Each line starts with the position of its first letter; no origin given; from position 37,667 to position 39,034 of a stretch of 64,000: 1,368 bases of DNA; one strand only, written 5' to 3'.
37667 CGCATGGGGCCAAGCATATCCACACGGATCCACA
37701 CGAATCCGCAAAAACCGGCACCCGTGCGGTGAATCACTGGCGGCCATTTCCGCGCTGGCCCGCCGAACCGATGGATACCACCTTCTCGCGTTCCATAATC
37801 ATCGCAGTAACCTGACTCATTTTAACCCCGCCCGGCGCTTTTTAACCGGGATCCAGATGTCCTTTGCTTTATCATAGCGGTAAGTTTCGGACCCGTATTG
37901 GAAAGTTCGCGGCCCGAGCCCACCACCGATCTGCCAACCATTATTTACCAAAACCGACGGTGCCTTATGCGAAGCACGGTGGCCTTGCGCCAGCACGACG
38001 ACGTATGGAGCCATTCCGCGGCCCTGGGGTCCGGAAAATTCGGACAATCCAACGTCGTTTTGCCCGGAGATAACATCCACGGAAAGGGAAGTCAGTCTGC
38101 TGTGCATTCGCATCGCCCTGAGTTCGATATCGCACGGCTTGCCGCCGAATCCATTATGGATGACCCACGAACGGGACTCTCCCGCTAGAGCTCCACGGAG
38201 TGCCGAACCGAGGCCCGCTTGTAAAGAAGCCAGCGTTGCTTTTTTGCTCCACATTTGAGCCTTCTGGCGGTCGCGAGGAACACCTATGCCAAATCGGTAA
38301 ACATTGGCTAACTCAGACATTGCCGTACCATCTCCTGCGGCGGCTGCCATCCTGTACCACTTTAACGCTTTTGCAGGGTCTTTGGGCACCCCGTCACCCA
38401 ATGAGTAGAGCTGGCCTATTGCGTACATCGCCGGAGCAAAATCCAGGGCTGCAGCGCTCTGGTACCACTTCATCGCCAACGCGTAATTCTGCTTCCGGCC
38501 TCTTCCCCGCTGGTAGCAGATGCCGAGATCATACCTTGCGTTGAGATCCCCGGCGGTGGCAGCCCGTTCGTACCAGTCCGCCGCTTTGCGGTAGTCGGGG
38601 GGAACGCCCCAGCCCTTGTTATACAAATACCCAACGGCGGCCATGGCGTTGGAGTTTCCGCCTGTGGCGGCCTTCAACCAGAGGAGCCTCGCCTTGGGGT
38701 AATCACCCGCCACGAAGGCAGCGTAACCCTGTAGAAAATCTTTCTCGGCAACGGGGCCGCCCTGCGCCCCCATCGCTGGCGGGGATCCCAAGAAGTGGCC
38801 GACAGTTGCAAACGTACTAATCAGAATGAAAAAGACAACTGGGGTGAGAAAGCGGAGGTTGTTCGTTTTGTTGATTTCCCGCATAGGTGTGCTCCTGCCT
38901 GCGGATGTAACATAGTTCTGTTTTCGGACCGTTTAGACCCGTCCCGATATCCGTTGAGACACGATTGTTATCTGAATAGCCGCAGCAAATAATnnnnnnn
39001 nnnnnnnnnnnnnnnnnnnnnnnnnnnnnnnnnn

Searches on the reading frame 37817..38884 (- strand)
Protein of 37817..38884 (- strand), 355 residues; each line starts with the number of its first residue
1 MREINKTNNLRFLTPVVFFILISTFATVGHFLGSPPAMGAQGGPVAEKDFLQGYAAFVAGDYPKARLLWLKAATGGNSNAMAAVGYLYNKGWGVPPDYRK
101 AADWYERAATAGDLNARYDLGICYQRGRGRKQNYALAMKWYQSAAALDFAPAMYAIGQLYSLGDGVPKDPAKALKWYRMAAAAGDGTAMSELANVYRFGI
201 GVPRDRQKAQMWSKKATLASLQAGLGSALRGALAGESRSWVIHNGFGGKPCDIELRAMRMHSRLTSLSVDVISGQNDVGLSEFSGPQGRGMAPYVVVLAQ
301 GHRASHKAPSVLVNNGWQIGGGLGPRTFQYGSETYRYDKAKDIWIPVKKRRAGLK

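Call 62: search_protein_families(library=pfam, proteins=[window:37817-38884:-], max_evalue=1)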
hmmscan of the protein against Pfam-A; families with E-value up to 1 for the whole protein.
window:37817-38884:- (355 aa): 2 families
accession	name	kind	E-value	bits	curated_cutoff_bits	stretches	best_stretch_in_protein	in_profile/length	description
PF08238.18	Sel1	-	6.8e-40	134.5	30.7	4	150-185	1-36/36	Sel1 repeat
PF13432.12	TPR_16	-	0.099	13.6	32.7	1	50-74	35-58/65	Tetratricopeptide repeat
